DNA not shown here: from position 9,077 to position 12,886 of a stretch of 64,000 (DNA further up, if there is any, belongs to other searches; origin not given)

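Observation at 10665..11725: ~350-aa charged insertion splits the RecA2 lobe of the SNF2-like ATPase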

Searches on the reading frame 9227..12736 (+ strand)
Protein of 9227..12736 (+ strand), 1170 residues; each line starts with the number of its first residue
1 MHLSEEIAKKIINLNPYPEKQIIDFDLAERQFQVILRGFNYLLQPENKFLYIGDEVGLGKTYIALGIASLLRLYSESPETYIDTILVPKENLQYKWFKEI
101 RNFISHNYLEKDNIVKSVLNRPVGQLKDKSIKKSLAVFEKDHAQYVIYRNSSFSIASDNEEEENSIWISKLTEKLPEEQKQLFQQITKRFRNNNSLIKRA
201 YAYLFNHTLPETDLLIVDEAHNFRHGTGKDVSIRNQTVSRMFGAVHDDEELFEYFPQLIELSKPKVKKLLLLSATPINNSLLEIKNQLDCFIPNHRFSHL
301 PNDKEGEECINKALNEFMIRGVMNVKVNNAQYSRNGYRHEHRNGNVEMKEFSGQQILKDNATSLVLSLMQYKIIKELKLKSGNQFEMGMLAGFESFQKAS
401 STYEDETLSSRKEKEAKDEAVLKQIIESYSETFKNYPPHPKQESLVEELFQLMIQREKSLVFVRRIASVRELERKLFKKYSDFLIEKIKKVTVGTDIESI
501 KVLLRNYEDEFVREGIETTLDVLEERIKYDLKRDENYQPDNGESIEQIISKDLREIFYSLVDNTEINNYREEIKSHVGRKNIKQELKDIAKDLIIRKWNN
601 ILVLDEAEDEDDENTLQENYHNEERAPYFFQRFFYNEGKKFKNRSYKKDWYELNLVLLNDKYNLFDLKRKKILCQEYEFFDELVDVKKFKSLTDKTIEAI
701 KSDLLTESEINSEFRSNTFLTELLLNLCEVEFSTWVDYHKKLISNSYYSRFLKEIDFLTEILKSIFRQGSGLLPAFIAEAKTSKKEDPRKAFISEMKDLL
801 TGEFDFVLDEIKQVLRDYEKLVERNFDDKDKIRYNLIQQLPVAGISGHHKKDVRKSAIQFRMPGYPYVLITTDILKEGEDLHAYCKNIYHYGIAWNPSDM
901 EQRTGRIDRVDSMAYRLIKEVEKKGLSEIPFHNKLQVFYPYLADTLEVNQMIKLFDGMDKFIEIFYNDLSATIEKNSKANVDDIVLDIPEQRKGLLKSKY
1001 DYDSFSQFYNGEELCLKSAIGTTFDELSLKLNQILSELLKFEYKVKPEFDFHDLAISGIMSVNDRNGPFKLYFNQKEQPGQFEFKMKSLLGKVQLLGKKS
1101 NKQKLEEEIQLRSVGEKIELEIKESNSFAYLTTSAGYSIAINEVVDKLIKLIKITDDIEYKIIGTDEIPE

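Call 4: search_protein_families(library=pfam, proteins=[window:9227-12736:+], max_evalue=0.01)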
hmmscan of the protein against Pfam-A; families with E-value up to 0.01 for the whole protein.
window:9227-12736:+ (1170 aa): 5 families
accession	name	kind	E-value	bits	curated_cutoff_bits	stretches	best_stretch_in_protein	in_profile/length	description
PF00271.37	Helicase_C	-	3.9e-08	33.9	23.5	1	839-910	39-109/110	Helicase conserved C-terminal domain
PF04851.21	ResIII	-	1.5e-07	32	22.5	1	43-276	19-162/164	Type III restriction enzyme, res subunit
PF00176.29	SNF2-rel_dom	-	2.2e-06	27.5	24.9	1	50-152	20-92/290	SNF2-related domain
PF00270.35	DEAD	-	0.00021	21.5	26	0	206-279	112-162/167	DEAD/DEAH box helicase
PF13401.12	AAA_22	-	0.0022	18.8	27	0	177-226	45-99/130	AAA domain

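Call 5: search_protein_families(library=padloc, proteins=[window:9227-12736:+], max_evalue=0.01)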
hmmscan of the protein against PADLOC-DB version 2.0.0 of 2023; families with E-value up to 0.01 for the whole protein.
window:9227-12736:+ (1170 aa): 17 families
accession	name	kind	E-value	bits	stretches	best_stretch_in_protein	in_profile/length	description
PDLC04556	PDC-M27C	-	1.3e-69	233.6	2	47-533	54-494/892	-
PDLC04554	PDC-M27C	-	4.1e-64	215.4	2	48-553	55-520/1217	-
PDLC04555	PDC-M27C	-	2.8e-28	97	2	849-953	489-584/656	-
PDLC03830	ZacC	-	2.6e-24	83.9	2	851-916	843-905/1019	-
PDLC02621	DrmD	-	9.3e-14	48.6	1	868-911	581-624/1040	DrmD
PDLC02572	DrmA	-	2.6e-12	43.5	1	867-910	578-621/1043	DrmA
PDLC02623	DrmD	-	2.6e-11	40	1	864-917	578-630/1040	DrmD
PDLC02840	DpdE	-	8.3e-10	35.6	1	769-910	523-654/1091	DpdE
PDLC02632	DrmD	-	1.3e-08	31.8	1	867-910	581-624/662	DrmD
PDLC02843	DpdE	-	1.4e-08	31.2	1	856-912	610-665/1091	DpdE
PDLC02629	DrmD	-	1.6e-08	31.5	1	868-910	43-85/508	DrmD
PDLC02624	DrmD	-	1.7e-08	31.4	1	866-910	420-465/652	DrmD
PDLC02500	BrxHI|BrxHII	-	2.1e-08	31.2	1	845-911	510-574/933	BrxHI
PDLC02853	DpdE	-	2.3e-08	30.5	1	868-910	556-598/985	DpdE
PDLC02633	DrmD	-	2.7e-08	30.3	1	868-912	586-630/839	DrmD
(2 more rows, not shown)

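Call 6: search_protein_families(library=ncbifam, proteins=[window:9227-12736:+], max_evalue=0.01)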
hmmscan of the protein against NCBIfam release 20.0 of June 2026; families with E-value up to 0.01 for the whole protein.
window:9227-12736:+ (1170 aa): 3 families
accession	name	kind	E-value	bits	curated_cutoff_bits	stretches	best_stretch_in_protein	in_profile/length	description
NF038317.1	DISARM_DrmD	equivalog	1.5e-18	66.6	610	1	868-910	566-608/1021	DISARM system SNF2-like helicase DrmD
NF041062.1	DpdE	equivalog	9.6e-13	47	500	1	838-910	564-639/1048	protein DpdE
NF042964.1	phospholipD_antiphage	equivalog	7.4e-10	37.8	1100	1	868-911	748-790/895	phospholipase D-like domain-containing anti-phage protein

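Call 7: search_solved_structures(query=window:9227-12736:+, max_evalue=1, show_alignments=3)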
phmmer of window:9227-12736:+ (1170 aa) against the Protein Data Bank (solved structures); distinct sequences matched with E-value up to 1: 6.
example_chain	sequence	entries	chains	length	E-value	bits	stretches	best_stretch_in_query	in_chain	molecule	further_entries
6ne3_W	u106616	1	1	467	0.071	14.3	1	33-104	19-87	SWI/SNF-related matrix-associated actin-dependent regulator of chromatin subfamily A membe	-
8so8_A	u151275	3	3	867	0.12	13.6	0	867-912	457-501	RNA polymerase-associated protein RapA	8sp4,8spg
6bog_A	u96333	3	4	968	0.16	13.1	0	867-912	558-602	RNA polymerase-associated protein RapA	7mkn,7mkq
7m8e_F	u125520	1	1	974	0.16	13.1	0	867-912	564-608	RNA polymerase-associated protein RapA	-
4s20_K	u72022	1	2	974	0.16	13.1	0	867-912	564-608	RNA polymerase-associated protein RapA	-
8kca_A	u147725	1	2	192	0.23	12.6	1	834-912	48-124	Probable ATP-dependent RNA helicase DDX53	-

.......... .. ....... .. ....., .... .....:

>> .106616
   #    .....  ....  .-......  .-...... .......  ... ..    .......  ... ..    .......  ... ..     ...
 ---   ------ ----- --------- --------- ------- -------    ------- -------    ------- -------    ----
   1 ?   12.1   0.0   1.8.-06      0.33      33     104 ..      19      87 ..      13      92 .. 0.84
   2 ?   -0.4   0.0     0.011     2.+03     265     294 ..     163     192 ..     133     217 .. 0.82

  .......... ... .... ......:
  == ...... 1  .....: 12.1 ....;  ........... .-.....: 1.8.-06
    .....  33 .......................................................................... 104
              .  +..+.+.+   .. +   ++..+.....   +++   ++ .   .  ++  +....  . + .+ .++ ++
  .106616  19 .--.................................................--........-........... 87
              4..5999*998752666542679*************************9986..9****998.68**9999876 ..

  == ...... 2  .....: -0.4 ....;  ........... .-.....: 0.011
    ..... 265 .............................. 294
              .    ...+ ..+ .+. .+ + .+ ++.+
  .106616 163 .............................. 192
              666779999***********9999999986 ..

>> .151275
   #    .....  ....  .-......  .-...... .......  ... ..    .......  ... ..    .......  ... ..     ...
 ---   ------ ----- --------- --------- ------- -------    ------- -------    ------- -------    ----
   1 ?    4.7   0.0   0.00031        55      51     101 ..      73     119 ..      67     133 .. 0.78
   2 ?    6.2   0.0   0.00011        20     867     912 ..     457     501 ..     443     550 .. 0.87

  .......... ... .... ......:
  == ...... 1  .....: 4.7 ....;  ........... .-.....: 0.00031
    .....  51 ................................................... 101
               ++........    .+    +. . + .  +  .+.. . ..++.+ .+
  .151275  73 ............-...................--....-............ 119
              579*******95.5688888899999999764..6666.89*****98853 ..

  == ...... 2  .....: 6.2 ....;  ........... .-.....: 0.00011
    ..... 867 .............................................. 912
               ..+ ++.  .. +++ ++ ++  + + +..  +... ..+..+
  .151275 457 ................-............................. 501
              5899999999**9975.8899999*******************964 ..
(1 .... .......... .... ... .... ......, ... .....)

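Call 8: find_homologous_proteins(query=window:9227-12736:+, max_evalue=0.001)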
Query window:9227-12736:+ (1170 aa): 706 proteins with E <= 0.001 among 8000 candidates; the best 120 are listed.
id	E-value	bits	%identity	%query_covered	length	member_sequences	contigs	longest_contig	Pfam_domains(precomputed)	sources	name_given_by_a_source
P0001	0.0e+0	2584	100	100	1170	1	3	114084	PF00176.30,PF00271.38,PF04851.22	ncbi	-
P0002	0.0e+0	1870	72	100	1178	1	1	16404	PF00270.36,PF00176.30,PF00271.38,PF04851.22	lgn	-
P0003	0.0e+0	1779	69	100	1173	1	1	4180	PF00176.30,PF00271.38,PF04851.22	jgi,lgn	-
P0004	0.0e+0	1759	69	100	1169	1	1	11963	PF00176.30,PF00271.38,PF04851.22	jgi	-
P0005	0.0e+0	1494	60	100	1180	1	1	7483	PF00176.30,PF00271.38,PF04851.22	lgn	-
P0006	0.0e+0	1472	59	100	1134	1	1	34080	PF00176.30,PF00271.38,PF04851.22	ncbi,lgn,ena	-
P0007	0.0e+0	1441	57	100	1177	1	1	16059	PF00176.30,PF00271.38,PF04851.22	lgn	-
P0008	0.0e+0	1421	58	100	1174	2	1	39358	PF00176.30,PF00271.38,PF04851.22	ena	-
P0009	0.0e+0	1390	56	100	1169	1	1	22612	PF00270.36,PF00176.30,PF00271.38,PF04851.22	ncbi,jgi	jgi:hypothetical protein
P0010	0.0e+0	1390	58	100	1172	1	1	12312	PF00176.30,PF00271.38,PF04851.22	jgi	jgi:hypothetical protein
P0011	0.0e+0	1389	57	100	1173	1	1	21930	PF00176.30,PF00271.38,PF04851.22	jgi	jgi:hypothetical protein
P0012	0.0e+0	1386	56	100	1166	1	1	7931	PF00176.30,PF00271.38,PF04851.22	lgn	-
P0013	0.0e+0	1367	56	100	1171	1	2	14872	PF00270.36,PF00176.30,PF00271.38,PF04851.22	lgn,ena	-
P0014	0.0e+0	1367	56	100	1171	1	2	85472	PF00176.30,PF00271.38,PF04851.22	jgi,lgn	jgi:hypothetical protein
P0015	0.0e+0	1358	56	100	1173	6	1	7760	PF00176.30,PF00271.38,PF04851.22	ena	-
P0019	0.0e+0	1344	56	100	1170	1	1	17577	PF00270.36,PF00176.30,PF00271.38,PF04851.22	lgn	-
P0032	8.5e-248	844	42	100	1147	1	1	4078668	PF00270.36,PF00176.30,PF00271.38,PF04851.22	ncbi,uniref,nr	ncbi:helicase-related protein [Polaribacter sp. NJDZ03]|uniref:helicase-related protein n=1 Tax=Pola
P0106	3.4e-193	663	37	99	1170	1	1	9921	PF00176.30,PF00271.38,PF04851.22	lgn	-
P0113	6.2e-191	655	35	100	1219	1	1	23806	PF00271.38,PF04851.22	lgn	-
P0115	1.3e-190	654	36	93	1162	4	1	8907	PF00176.30,PF00271.38,PF04851.22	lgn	-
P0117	2.0e-190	654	38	97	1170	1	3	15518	PF00176.30,PF00271.38,PF04851.22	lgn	-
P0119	5.6e-190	652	38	99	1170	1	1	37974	PF00176.30,PF00271.38,PF04851.22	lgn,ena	-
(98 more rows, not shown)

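Call 21: search_solved_structures(query=A1, max_evalue=0.01, show_alignments=4)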
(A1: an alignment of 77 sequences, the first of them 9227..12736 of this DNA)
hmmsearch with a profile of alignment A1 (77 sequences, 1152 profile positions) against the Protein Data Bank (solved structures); distinct sequences matched with E-value up to 0.01: 5.
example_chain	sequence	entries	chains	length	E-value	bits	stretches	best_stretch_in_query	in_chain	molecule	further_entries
6ne3_W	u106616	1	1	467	6.6e-05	24.4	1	34-101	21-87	SWI/SNF-related matrix-associated actin-dependent regulator of chromatin subfamily A membe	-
8so8_A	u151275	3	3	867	0.0013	20.2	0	48-97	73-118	RNA polymerase-associated protein RapA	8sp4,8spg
6bog_A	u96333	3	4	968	0.0019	19.6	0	48-97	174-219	RNA polymerase-associated protein RapA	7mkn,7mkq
7m8e_F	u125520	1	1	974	0.0019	19.6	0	48-97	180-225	RNA polymerase-associated protein RapA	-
4s20_K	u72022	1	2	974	0.0019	19.6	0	48-97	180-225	RNA polymerase-associated protein RapA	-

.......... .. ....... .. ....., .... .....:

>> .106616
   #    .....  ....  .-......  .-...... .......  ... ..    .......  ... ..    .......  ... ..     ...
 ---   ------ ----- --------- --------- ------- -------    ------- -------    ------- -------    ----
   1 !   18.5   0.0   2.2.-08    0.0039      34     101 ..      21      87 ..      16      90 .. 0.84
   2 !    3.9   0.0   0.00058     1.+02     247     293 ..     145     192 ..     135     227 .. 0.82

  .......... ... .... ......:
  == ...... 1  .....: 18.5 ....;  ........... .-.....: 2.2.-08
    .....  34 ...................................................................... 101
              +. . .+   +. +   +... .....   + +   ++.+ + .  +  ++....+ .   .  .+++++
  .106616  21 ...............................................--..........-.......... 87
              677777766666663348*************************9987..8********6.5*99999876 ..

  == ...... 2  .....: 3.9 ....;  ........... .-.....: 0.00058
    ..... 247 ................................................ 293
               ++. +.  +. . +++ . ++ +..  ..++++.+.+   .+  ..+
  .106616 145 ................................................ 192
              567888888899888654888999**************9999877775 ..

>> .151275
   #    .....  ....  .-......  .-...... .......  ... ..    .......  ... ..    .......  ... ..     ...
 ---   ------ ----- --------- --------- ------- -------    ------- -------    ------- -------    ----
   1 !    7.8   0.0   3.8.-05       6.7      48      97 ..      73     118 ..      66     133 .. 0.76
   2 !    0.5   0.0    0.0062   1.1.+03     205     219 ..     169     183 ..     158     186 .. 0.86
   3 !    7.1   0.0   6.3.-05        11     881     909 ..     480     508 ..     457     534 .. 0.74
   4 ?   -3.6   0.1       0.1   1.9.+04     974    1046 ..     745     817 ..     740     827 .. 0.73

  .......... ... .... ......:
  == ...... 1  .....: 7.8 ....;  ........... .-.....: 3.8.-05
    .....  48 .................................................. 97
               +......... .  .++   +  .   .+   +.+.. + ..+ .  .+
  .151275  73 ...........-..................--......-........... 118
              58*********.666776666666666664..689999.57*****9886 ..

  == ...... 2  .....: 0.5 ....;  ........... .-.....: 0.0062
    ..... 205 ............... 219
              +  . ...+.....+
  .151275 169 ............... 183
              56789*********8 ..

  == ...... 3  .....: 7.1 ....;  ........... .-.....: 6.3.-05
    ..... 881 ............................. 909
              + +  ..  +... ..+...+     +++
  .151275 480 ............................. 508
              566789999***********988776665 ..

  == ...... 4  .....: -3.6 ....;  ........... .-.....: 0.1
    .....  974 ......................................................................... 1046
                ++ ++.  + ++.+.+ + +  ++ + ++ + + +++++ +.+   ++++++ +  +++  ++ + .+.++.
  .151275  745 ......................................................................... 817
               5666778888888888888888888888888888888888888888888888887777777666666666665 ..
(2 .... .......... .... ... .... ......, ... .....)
